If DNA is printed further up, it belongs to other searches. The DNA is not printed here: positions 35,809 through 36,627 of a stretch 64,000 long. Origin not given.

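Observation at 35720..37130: Autonomous SLOG + ComF-type PRTase two-gene cassette in the lysis-attP accessory slot (top candidate for an undescribed system)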

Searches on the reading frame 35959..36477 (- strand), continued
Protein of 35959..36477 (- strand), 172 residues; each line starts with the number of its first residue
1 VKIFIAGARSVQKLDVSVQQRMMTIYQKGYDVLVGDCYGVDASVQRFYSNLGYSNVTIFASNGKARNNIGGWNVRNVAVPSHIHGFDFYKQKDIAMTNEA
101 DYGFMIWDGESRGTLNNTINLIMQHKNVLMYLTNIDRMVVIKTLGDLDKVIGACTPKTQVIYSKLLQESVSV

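Call 55: find_encoding_contigs(protein=P0001, flank=8000, max_places=6)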
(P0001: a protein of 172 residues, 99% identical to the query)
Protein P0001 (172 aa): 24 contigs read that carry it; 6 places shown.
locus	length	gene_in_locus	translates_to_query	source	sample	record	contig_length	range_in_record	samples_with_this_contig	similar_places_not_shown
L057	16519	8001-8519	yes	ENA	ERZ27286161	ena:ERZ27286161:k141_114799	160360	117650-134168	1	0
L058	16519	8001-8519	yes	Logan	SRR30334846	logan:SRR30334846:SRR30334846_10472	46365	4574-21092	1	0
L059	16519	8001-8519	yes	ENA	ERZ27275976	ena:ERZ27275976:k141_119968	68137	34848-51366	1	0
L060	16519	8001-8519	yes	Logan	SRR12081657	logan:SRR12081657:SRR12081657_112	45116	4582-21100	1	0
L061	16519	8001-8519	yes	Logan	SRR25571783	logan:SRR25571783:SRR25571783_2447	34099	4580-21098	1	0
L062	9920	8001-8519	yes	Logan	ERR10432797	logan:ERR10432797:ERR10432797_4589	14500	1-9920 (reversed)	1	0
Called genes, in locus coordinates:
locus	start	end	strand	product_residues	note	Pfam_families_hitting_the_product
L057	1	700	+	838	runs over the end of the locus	-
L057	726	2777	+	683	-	PF05895:DUF859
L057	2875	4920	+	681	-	-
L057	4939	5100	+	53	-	-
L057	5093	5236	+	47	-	-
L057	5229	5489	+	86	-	-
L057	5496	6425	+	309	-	PF04531:Phage_holin_1, PF01551:Peptidase_M23, PF08239:SH3_3 (faint)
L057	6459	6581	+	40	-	-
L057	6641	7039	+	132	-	-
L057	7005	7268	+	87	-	-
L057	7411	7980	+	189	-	-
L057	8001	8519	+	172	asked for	-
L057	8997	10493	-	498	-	PF01336:tRNA_anti-codon, PF00152:tRNA-synt_2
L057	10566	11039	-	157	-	PF03449:GreA_GreB_N, PF01272:GreA_GreB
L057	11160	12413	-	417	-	PF08245:Mur_ligase_M, PF02875:Mur_ligase_C, PF27239:FOL3_C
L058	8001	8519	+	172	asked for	-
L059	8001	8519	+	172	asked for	-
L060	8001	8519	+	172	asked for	-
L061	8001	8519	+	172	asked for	-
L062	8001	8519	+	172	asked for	-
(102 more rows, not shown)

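Call 57: search_protein_representatives(alignment_id=A1)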
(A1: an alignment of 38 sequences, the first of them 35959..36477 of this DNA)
Query: 38 sequences, 180 profile positions. Proteins with E-value up to 0.001 (for the whole library): 2218; up to 1e-10: 1318; up to 1e-30: 333. The best 150 are listed.
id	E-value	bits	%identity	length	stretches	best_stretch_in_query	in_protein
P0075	1.3e-83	295.2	-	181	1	1-179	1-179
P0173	2.9e-69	248.5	-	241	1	1-177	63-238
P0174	1.2e-68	246.5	-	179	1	1-165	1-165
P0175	2.1e-64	232.7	-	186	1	1-171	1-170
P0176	3.6e-64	231.9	-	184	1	1-178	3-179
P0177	1.1e-58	214.0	-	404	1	2-174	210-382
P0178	1.6e-57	210.2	-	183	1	1-168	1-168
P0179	6.6e-55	201.7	-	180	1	1-169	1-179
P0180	7.1e-55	201.6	-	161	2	1-105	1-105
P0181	2.1e-54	200.0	-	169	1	3-167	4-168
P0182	1.9e-53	196.9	-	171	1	1-157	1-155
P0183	3.3e-52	192.9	-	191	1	2-175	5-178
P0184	6.0e-52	192.1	-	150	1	1-146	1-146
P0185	1.7e-51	190.6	-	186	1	2-134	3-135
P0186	2.6e-50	186.7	-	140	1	51-179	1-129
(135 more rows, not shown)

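Call 63: search_protein_families(library=pfam, alignment_id=A3, max_evalue=0.01)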
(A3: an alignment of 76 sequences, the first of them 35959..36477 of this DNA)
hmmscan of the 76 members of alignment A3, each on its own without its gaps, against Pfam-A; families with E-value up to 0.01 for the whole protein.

A. member 1, window:35959-36477:- (172 aa): 0 families

B. families by the number of members that match (of 76 scanned): 21 families
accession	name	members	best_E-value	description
PF02481.21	DNA_processg_A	7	0.0011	DNA recombination-mediator protein A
PF21716.3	dnstrm_HI1420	4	3.9e-18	Probable addiction module antidote protein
PF10686.14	YAcAr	3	0.00041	YspA, cpYpsA-related SLOG family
PF13744.12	HTH_37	2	6.6e-13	Helix-turn-helix domain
PF05014.21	Nuc_deoxyrib_tr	2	0.0014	Nucleoside 2-deoxyribosyltransferase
PF01885.22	PTS_2-RNA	1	2.1e-43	RNA 2'-phosphotransferase, Tpt1 / KptA family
PF10832.13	YhfG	1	2.8e-16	YhfG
PF08719.17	NADAR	1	4.4e-12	NADAR domain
PF22751.1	DUF488-N3a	1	2.9e-08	Active DUF488-N3 subclade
PF00156.33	Pribosyltran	1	1.8e-06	Phosphoribosyl transferase domain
PF01381.28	HTH_3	1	3.7e-06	Helix-turn-helix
PF00072.30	Response_reg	1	0.00053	Response regulator receiver domain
PF14400.11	Transglut_i_TM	1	0.00078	Inactive transglutaminase fused to 7 transmembrane helices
PF12781.13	AAA_9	1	0.0013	ATP-binding dynein motor region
PF07889.17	DUF1664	1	0.0021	Protein of unknown function (DUF1664)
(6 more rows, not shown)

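Call 68: search_protein_families(library=padloc, proteins=[P0177], max_evalue=0.01)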
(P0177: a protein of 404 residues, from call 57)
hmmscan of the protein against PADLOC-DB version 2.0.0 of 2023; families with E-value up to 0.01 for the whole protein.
P0177 (404 aa): 2 families
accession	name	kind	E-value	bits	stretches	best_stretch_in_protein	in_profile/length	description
PDLC03962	ShosT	-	8.9e-12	43.4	1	43-209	43-217/237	-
PDLC03928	PsyrT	-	3.7e-07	26.8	1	67-201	554-685/689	-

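Call 69: search_protein_families(library=pfam, proteins=[L004:5305-5865:+], max_evalue=0.01)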
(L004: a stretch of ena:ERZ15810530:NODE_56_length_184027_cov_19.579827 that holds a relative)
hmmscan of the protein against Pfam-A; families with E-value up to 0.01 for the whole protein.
L004:5305-5865:+ (186 aa): 1 family
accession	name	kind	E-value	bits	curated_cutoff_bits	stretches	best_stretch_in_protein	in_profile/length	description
PF09602.15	PhaP_Bmeg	-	0.0075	16.7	28.3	0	32-90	44-101/168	Polyhydroxyalkanoic acid inclusion protein (PhaP_Bmeg)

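Call 82: fold_search(model_id=the predicted structure, library=viral)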
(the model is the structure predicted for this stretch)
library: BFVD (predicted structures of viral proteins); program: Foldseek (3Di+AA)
matches with E <= 10: 1025; with E <= 0.001: 34
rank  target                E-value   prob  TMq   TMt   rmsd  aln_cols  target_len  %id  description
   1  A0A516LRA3            4.1e-08  1.00  0.61  0.62   4.6       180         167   18  (no name in the UniProt tables at hand)
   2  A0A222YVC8            4.2e-07  1.00  0.58  0.64   4.7       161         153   14  DprA-like DNA processing chain A [Streptomyces phage Mildred21]
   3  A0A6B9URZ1            5.7e-06  1.00  0.56  0.49   3.5       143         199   15  (no name in the UniProt tables at hand)
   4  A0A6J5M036            1.3e-05  1.00  0.55  0.75   3.1       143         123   18  Mycobacteriophage D29, Gp61 [uncultured Caudovirales phage]
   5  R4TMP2                1.3e-05  1.00  0.54  0.74   3.3       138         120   18  DUF2493 domain-containing protein [Halogranum tailed virus 1]
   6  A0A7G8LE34            1.3e-05  1.00  0.62  0.62   4.1       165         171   13  (no name in the UniProt tables at hand)
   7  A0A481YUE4            2.5e-05  1.00  0.44  0.71   4.3       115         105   13  Uncharacterized protein [Marseillevirus LCMAC102]
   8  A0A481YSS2            2.8e-05  1.00  0.52  0.31   4.2       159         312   18  Dual specificity phosphatase / DNA processing protein [Marseillevirus LCMAC101]
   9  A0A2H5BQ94            4.1e-05  1.00  0.56  0.46   2.9       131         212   16  DUF2493 domain-containing protein [Vibrio phage Vp_R1]
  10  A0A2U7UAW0            4.1e-05  1.00  0.55  0.53   8.9       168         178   14  YspA cpYpsA-related SLOG domain-containing protein [Pandoravirus quercus]
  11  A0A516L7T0            4.3e-05  1.00  0.55  0.46   5.1       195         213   11  (no name in the UniProt tables at hand)
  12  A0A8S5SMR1            5.5e-05  1.00  0.54  0.57   3.2       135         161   16  DUF2493 domain-containing protein [Siphoviridae sp. ctvf68]
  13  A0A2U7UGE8            5.9e-05  1.00  0.50  0.45   3.8       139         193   15  YspA cpYpsA-related SLOG domain-containing protein [Pandoravirus macleodensis]
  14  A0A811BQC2            5.9e-05  1.00  0.55  0.40  11.2       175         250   14  YspA cpYpsA-related SLOG domain-containing protein [Pandoravirus japonicus]
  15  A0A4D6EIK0            6.3e-05  1.00  0.56  0.37  10.0       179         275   11  YspA cpYpsA-related SLOG domain-containing protein [Pandoravirus celtis]
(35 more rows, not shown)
